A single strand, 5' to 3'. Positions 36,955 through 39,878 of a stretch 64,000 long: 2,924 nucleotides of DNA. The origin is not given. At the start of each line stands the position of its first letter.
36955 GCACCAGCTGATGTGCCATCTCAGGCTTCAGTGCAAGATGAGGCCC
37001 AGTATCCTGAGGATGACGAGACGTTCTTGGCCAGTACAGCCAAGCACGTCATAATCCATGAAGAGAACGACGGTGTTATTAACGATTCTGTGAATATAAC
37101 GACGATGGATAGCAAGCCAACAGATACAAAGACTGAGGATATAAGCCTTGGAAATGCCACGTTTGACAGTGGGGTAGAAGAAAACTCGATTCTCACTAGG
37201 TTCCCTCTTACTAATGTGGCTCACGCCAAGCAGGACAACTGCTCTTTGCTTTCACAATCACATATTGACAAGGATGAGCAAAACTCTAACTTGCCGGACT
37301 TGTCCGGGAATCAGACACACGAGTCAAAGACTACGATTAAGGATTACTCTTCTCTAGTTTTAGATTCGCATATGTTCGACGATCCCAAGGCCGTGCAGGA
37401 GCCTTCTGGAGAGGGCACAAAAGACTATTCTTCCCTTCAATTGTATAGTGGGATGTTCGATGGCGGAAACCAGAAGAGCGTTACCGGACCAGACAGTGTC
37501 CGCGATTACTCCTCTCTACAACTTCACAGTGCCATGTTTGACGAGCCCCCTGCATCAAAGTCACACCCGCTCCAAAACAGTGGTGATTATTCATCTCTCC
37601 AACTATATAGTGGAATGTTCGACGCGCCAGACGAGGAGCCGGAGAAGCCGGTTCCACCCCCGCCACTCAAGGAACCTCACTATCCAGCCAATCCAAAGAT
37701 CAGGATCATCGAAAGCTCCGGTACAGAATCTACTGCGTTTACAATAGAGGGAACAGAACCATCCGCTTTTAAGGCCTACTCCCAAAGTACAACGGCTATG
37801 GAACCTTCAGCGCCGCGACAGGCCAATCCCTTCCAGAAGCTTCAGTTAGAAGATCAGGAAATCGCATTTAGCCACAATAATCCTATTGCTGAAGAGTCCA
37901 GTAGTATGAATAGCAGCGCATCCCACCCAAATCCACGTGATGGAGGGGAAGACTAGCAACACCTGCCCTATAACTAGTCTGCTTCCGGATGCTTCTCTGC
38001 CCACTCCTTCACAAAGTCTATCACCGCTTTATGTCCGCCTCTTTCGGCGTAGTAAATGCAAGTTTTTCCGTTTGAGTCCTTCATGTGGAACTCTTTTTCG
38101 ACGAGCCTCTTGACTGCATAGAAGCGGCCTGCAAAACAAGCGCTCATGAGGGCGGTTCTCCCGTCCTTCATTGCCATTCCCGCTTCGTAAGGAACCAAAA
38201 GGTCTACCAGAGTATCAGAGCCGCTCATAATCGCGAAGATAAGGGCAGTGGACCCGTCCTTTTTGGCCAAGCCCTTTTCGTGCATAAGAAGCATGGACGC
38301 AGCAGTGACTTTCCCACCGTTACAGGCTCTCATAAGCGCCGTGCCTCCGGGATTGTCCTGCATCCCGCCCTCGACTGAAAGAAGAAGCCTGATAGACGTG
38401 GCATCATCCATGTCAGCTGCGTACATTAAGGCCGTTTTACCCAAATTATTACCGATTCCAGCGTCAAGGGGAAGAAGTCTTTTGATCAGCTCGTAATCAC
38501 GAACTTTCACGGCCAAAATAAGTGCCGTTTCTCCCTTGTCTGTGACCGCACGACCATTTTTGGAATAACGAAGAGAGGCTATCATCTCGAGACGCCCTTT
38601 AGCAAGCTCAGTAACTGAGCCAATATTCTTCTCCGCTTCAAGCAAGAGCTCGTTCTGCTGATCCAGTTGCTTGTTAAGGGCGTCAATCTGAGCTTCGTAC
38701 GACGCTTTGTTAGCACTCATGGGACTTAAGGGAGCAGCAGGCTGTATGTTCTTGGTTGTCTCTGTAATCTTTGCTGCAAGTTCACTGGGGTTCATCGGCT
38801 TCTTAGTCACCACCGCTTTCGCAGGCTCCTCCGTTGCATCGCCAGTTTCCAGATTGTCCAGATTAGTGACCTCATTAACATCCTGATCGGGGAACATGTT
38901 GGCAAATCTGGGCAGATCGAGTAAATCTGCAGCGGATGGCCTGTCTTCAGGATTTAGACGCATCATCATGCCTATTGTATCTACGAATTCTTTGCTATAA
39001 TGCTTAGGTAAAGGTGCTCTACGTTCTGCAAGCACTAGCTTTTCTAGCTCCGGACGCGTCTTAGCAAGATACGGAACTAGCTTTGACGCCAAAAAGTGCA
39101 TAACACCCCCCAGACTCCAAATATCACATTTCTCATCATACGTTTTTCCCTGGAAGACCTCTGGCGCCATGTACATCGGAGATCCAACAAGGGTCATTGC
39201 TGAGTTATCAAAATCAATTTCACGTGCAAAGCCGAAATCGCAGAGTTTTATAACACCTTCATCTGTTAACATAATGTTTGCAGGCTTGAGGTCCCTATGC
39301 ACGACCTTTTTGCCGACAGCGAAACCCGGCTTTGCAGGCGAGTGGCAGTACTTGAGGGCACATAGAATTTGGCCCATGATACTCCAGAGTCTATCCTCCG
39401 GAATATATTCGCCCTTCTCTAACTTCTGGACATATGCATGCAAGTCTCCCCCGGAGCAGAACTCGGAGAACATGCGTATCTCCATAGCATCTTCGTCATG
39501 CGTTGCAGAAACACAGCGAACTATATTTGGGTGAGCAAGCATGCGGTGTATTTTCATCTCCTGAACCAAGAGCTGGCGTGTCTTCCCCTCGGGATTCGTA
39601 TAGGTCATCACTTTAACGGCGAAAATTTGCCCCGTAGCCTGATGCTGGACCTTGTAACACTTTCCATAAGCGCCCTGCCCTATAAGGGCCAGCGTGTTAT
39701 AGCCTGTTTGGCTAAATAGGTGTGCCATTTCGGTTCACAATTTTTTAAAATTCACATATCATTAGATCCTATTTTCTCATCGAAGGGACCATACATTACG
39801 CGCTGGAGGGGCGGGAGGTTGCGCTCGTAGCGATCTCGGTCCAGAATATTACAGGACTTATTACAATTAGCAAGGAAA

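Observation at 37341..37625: Four evenly spaced copies of a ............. motif in an otherwise disordered acidic protein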

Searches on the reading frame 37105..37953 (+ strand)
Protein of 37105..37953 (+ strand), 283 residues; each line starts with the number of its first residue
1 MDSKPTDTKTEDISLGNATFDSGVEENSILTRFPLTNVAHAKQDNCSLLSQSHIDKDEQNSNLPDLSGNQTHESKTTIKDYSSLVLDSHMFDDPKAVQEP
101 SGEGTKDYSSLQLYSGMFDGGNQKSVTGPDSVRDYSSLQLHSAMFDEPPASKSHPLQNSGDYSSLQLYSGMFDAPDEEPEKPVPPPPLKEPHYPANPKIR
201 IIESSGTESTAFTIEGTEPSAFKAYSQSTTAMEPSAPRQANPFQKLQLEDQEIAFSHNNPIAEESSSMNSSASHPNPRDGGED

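Call 25: search_protein_representatives(alignment_id=A2)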
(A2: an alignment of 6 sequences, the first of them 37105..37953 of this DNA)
Query: 6 sequences, 285 profile positions. Proteins with E-value up to 0.001 (for the whole library): 3; up to 1e-10: 2; up to 1e-30: 2. The best 3 are listed.
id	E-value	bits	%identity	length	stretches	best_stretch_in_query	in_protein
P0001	2.7e-160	549.0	-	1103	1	1-285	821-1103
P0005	1.0e-128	445.3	-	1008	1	7-285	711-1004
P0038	4.1e-04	36.5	-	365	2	79-147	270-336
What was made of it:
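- Rarity: only three proteins reached E<=1e-3 among 1.84e9 cluster representatives, and two of them were Giardia (call 25).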

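Call 27: search_protein_families(library=pfam, proteins=[P0038, window:37105-37953:+], max_evalue=10)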
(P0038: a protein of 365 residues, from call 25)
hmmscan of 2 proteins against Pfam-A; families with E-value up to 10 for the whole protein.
P0038 (365 aa): 0 families

window:37105-37953:+ (283 aa): 0 families
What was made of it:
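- On Tau/MAP microtubule-binding repeat: No Pfam family at E<=10 for the C-terminal 283 aa (call 27).
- No known family: there is no Pfam hit at E<=10 for the C-terminal 283 aa (call 27).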

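Call 28: predict_structure(alignment_id=A2)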
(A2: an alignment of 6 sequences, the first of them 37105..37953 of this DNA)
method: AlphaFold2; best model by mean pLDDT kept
length: 283 residues; sequences in the alignment: 6
mean_pLDDT: 45.9   pTM: 0.12
mean pLDDT of the five models: 45.9, 45.9, 45.6, 40.7, 36.1
residues with pLDDT >= 90: 0; 70-90: 4; 50-70: 63; < 50: 216
segments of 3 or more residues with pLDDT < 50: 1-15, 18-23, 36-83, 95-163, 170-172, 177-179, 207-210, 217-247, 249-271
pLDDT, mean of each block of 10 residues (from residue 1): 43 46 52 50 43 36 34 40 50 46 42 44 36 43 45 40 49 49 62 70 53 49 36 38 46 46 43 54 46
secondary structure, 60 per line:
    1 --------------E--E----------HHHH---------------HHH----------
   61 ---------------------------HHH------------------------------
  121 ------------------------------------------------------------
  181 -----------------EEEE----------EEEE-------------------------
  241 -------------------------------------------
elements in order: H29-32 E198-201 E212-215

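Call 54: find_related_loci(query=P0038, collection=genome_contigs, flank=2000)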
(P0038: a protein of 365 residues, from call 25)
Query P0038 (365 aa) in genome_contigs; peptide patterns used: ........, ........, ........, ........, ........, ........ (x = any residue, [..] = any of these).
379 stretches matched a pattern; 5 encode a relative of the query (tblastn E <= 1e-3); 5 distinct loci.
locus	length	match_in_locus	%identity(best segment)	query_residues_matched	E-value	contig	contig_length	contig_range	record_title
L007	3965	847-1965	47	35-174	3e-30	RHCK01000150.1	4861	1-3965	MAG: Acidimicrobiia bacterium isolate WBB_6_010 contig_100_149, whole genome shotgun sequence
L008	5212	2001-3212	50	2-159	2e-26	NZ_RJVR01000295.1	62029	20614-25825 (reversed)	Actinacidiphila soli strain LAM7114 Z_ctg206, whole genome shotgun sequence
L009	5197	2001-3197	39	24-166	2e-26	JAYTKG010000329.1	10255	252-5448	MAG: Acidimicrobiia bacterium isolate GFS_3107 GFS_3107_328, whole genome shotgun sequence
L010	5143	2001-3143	43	36-185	1e-23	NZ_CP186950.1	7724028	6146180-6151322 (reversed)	Streptomyces manipurensis strain JCM 17351 chromosome, complete genome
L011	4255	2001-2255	49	73-159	2e-19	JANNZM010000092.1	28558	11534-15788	MAG: Actinomycetes bacterium isolate VAR_25_metabat_130 VAR_25_k141_1679436, whole genome shotgun sequence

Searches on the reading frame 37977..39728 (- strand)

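Call 4: search_protein_families(library=pfam, proteins=[window:37977-39728:-], max_evalue=1)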
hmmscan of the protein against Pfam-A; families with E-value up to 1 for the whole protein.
window:37977-39728:- (584 aa): 16 families
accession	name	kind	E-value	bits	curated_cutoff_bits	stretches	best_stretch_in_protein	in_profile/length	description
PF00069.31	Pkinase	-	1.1e-62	212.3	31.7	1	10-273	1-261/263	Protein kinase domain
PF07714.23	PK_Tyr_Ser-Thr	-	8.8e-37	127.2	23.1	1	14-270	5-255/258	Protein tyrosine and serine/threonine kinase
PF12796.13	Ank_2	-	4.7e-29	101.2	27.3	3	503-572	8-78/90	Ankyrin repeats (3 copies)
PF00023.36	Ank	-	4.8e-16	58.4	21.1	1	522-544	1-23/33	Ankyrin repeat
PF13637.12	Ank_4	-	2.8e-13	50.2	22.7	3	527-572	1-48/50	Ankyrin repeats (many copies)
PF13606.12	Ank_3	-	2.2e-12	46.2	22.3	0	522-544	1-23/30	Ankyrin repeat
PF13857.12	Ank_5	-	3.3e-11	43.7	27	1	395-437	12-56/56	Ankyrin repeats (many copies)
PF14531.12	Kinase-like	-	0.0011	18.8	25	0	140-219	164-250/289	Kinase-like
PF24521.3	Ank_KRIT1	-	0.0014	18.8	80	1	522-581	17-73/149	KRIT1 ankyrin-repeats domain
PF03109.22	ABC1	-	0.0034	17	22.9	1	140-173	186-219/244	ABC1 atypical kinase-like domain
PF04394.19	DUF536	-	0.0037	17.5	20.7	1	345-368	8-31/43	Protein of unknown function, DUF536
PF23745.1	ANK_LRRK2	-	0.039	14.2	27.5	1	464-543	34-113/130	LRRK2 ANK repeat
PF01636.29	APH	-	0.056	13.6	23.2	1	142-169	170-198/239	Phosphotransferase enzyme family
PF17667.7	Pkinase_fungal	-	0.073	12.2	24.1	1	140-196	306-369/387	Fungal protein kinase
PF12330.14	Haspin_kinase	-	0.1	12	25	1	144-196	229-277/364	Haspin like kinase domain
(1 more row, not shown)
